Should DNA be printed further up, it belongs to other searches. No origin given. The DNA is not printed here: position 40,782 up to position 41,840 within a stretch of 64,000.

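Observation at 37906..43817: Candidate porin-cytochrome electron conduit with its own cytochrome c maturation genes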

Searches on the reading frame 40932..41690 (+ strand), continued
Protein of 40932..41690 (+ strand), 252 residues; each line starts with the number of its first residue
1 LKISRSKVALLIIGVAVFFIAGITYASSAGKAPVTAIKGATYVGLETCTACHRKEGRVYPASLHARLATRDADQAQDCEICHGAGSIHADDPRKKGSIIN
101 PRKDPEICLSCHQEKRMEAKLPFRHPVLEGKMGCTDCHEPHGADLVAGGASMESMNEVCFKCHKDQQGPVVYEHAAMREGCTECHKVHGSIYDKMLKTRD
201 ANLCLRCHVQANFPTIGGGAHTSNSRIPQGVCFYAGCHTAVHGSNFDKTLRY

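Call 39: search_protein_families(library=ncbifam, proteins=[L064:7881-10445:+, L072:7823-10420:+, L083:7907-10150:+, L075:7914-10097:+, L085:7904-10090:+, L065:7866-9968:+, L061:7723-9801:+, L080:7904-9985:+, L073:7868-10153:+, L070:7816-10239:+], max_evalue=0.01)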
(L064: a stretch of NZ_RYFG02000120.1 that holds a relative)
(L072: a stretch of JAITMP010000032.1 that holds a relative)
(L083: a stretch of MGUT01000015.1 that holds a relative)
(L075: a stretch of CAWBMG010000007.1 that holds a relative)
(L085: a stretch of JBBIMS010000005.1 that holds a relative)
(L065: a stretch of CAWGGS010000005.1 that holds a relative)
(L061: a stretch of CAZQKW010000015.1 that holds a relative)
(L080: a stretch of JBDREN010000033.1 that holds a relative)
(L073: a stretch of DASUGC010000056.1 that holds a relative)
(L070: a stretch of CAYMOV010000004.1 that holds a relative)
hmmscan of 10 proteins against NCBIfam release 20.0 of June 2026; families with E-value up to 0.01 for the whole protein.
L064:7881-10445:+ (855 aa): 2 families
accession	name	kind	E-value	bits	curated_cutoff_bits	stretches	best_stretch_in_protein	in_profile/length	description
TIGR03509.1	OMP_MtrB_PioB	subfamily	7.5e-89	299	240.05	1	159-853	40-661/662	MtrB/PioB family decaheme-associated outer membrane protein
NF041027.1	GSU2204_Se_pt_1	equivalog_domain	1.9e-16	60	350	1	307-695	198-570/580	GSU2204 family CXXCH-containing (seleno)protein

L072:7823-10420:+ (866 aa): 2 families
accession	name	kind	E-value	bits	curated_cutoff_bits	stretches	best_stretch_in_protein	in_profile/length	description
TIGR03509.1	OMP_MtrB_PioB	subfamily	1.8e-59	201.9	240.05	2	118-567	2-433/662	MtrB/PioB family decaheme-associated outer membrane protein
NF041027.1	GSU2204_Se_pt_1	equivalog_domain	1e-10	41.1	350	1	387-551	300-445/580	GSU2204 family CXXCH-containing (seleno)protein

L083:7907-10150:+ (748 aa): 2 families
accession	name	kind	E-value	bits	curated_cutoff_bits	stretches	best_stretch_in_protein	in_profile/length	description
TIGR03509.1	OMP_MtrB_PioB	subfamily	6.5e-77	259.5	240.05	1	47-748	10-662/662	MtrB/PioB family decaheme-associated outer membrane protein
NF041027.1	GSU2204_Se_pt_1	equivalog_domain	2.1e-10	40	350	2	18-121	3-107/580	GSU2204 family CXXCH-containing (seleno)protein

L075:7914-10097:+ (728 aa): 1 family
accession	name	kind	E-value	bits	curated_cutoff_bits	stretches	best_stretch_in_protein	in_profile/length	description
TIGR03509.1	OMP_MtrB_PioB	subfamily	1.3e-64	218.8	240.05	1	85-728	39-662/662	MtrB/PioB family decaheme-associated outer membrane protein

L085:7904-10090:+ (729 aa): 2 families
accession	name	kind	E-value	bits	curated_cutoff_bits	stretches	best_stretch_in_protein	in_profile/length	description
TIGR03509.1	OMP_MtrB_PioB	subfamily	2.6e-71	241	240.05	1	52-729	15-662/662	MtrB/PioB family decaheme-associated outer membrane protein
NF041027.1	GSU2204_Se_pt_1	equivalog_domain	5.8e-10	38.6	350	1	15-476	2-444/580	GSU2204 family CXXCH-containing (seleno)protein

L065:7866-9968:+ (701 aa): 2 families
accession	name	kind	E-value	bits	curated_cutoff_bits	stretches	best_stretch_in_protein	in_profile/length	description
TIGR03509.1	OMP_MtrB_PioB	subfamily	1.3e-69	235.4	240.05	1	56-701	3-662/662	MtrB/PioB family decaheme-associated outer membrane protein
NF041027.1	GSU2204_Se_pt_1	equivalog_domain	6.1e-08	31.9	350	1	276-448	267-450/580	GSU2204 family CXXCH-containing (seleno)protein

L061:7723-9801:+ (693 aa): 1 family
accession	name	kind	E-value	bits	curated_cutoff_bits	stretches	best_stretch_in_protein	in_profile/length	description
NF041027.1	GSU2204_Se_pt_1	equivalog_domain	1.1e-80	272.1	350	2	89-399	3-343/580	GSU2204 family CXXCH-containing (seleno)protein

L080:7904-9985:+ (694 aa): 1 family
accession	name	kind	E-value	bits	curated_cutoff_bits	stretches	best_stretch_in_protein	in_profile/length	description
NF041027.1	GSU2204_Se_pt_1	equivalog_domain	8.5e-06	24.8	350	1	229-267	196-234/580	GSU2204 family CXXCH-containing (seleno)protein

L073:7868-10153:+ (762 aa): 2 families
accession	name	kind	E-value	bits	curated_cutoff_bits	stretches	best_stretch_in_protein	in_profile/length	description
TIGR03509.1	OMP_MtrB_PioB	subfamily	5.5e-58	197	240.05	1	99-762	49-662/662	MtrB/PioB family decaheme-associated outer membrane protein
NF041027.1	GSU2204_Se_pt_1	equivalog_domain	3.6e-07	29.3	350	1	353-482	307-447/580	GSU2204 family CXXCH-containing (seleno)protein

L070:7816-10239:+ (808 aa): 2 families
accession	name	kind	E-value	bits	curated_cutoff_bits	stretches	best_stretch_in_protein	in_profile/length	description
TIGR03509.1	OMP_MtrB_PioB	subfamily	5.2e-56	190.5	240.05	1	175-808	61-662/662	MtrB/PioB family decaheme-associated outer membrane protein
NF041027.1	GSU2204_Se_pt_1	equivalog_domain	1.1e-10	41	350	1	423-538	313-441/580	GSU2204 family CXXCH-containing (seleno)protein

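Call 53: search_protein_families(library=ncbifam, proteins=[L005:12945-14444:+, L005:14457-16337:+, L005:9671-9943:+], max_evalue=0.001)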
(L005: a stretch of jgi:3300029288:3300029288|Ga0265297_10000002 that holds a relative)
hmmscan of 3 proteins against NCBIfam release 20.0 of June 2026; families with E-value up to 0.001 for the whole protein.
L005:12945-14444:+ (499 aa): 4 families
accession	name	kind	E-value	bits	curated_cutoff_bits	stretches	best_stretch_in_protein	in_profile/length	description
TIGR03153.1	cytochr_NrfH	equivalog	1.2e-14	54.6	134.2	1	109-213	5-109/138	cytochrome c nitrite reductase small subunit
NF011606.0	PRK15032.1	equivalog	1e-06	28.2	455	1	98-199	11-113/390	pentaheme c-type cytochrome TorC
TIGR03507.1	decahem_SO1788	subfamily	1.2e-05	24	209.3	0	122-237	233-326/672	OmcA/MtrC family decaheme c-type cytochrome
TIGR02162.1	torC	equivalog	1.5e-05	24.4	478.2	1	98-192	10-109/387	pentaheme c-type cytochrome TorC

L005:14457-16337:+ (626 aa): 4 families
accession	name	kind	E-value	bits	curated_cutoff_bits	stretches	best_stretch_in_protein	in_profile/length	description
TIGR01583.1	formate-DH-gamm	equivalog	1.4e-12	48.1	115.85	1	421-599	3-171/204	formate dehydrogenase subunit gamma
TIGR04257.1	nanowire_3heme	domain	8e-07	29.1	40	0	318-355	24-61/75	c(7)-type cytochrome triheme domain-containing protein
NF007924.0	PRK10639.1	equivalog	5.3e-06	26.3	341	1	421-618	8-193/211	formate dehydrogenase cytochrome b556 subunit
NF007558.0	PRK10179.1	equivalog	0.00022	21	339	1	425-596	12-172/217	formate dehydrogenase-N subunit gamma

L005:9671-9943:+ (90 aa): 0 families

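Call 76: predict_structure(alignment_id=A6)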
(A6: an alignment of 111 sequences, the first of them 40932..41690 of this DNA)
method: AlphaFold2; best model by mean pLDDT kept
length: 252 residues; sequences in the alignment: 111
mean_pLDDT: 70.9   pTM: 0.53
mean pLDDT of the five models: 70.9, 69.0, 66.8, 66.1, 56.3
residues with pLDDT >= 90: 24; 70-90: 105; 50-70: 104; < 50: 19
segments of 3 or more residues with pLDDT < 50: 27-32, 191-195, 244-246, 249-252
pLDDT, mean of each block of 10 residues (from residue 1): 84 91 58 61 89 91 81 81 81 72 85 81 76 81 60 69 68 62 57 51 62 59 61 65 51 44
secondary structure, 60 per line:
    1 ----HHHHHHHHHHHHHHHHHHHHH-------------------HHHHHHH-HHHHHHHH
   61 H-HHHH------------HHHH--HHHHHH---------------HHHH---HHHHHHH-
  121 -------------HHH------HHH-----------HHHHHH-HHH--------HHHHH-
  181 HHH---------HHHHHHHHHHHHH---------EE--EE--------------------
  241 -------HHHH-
elements in order: H5-25 H45-51 H53-61 H63-66 H79-82 H85-90 H106-109 H113-119 H157-162 H175-179 H193-205 H248-251

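Call 80: fold_search(model_id=the predicted structure, library=pdb)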
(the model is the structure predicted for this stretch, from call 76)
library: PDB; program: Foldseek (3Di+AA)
matches with E <= 10: 16; with E <= 0.001: 1
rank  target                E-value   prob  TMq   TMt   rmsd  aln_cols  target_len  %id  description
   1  6r2q_A                4.0e-05  1.00  0.45  0.43   5.8       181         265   30  Structure of the Mtr complex (released 2020-04-22)
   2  2ozy                  9.3e-02  0.92  0.29  0.46   8.1       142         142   21  Crystal structure of E.coli nrfB (released 2007-08-07)
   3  6qvm_A                9.8e-02  0.60  0.29  0.13  11.8       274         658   15  Undecaheme cytochrome from S-layer of Carboxydothermus ferrireducens (released 2020-03-25)
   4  6hif_A                4.0e-01  0.33  0.30  0.16  11.5       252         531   15  Kuenenia stuttgartiensis hydrazine dehydrogenase complex (released 2019-04-17)
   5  3f29_A                5.8e-01  0.54  0.21  0.11  10.4       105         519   18  Structure of the Thioalkalivibrio nitratireducens cytochrome c nitrite reductase in complex with sulfite (released 2008-12-09)
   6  3f29_B                5.8e-01  0.54  0.21  0.11  10.3       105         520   18  Structure of the Thioalkalivibrio nitratireducens cytochrome c nitrite reductase in complex with sulfite (released 2008-12-09)
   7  2ot4_A                7.6e-01  0.47  0.21  0.11  10.4       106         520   18  Structure of a hexameric multiheme c nitrite reductase from the extremophile bacterium Thiolkalivibrio nitratireducens (released 2008-04-08)
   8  6hif_I                1.0e+00  0.47  0.31  0.16   4.8       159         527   18  Kuenenia stuttgartiensis hydrazine dehydrogenase complex (released 2019-04-17)
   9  3mmo_A                1.1e+00  0.38  0.21  0.11  10.4       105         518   18  Structure of the Thioalkalivibrio nitratireducens cytochrome c nitrite reductase in complex with cyanide (released 2010-09-29)
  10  6i5b_A                1.7e+00  0.20  0.13  0.07   4.6        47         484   32  Crystal Structure of Outer Cell Wall Cytochrome OcwA (released 2019-09-25)
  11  3ttb_A                1.9e+00  0.28  0.21  0.11   9.7       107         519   20  Structure of the Thioalkalivibrio paradoxus cytochrome c nitrite reductase in complex with sulfite (released 2011-10-05)
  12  3rkh_A                1.9e+00  0.28  0.21  0.11   9.8       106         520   20  Structure of the Thioalkalivibrio nitratireducens cytochrome c nitrite reductase in a complex with nitrite (full occup (released 2011-06-15)
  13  6i5b_B                1.9e+00  0.18  0.13  0.07   4.6        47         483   32  Crystal Structure of Outer Cell Wall Cytochrome OcwA (released 2019-09-25)
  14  4n4n_E                2.0e+00  0.08  0.21  0.12  14.9       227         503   13  Nitrosomonas europea HAO (released 2013-12-11)
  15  3sxq_B                3.4e+00  0.16  0.21  0.11  10.5       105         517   18  Structure of a hexameric multiheme c nitrite reductase from the extremophile bacterium Thiolkalivibrio paradoxus (released 2012-09-26)
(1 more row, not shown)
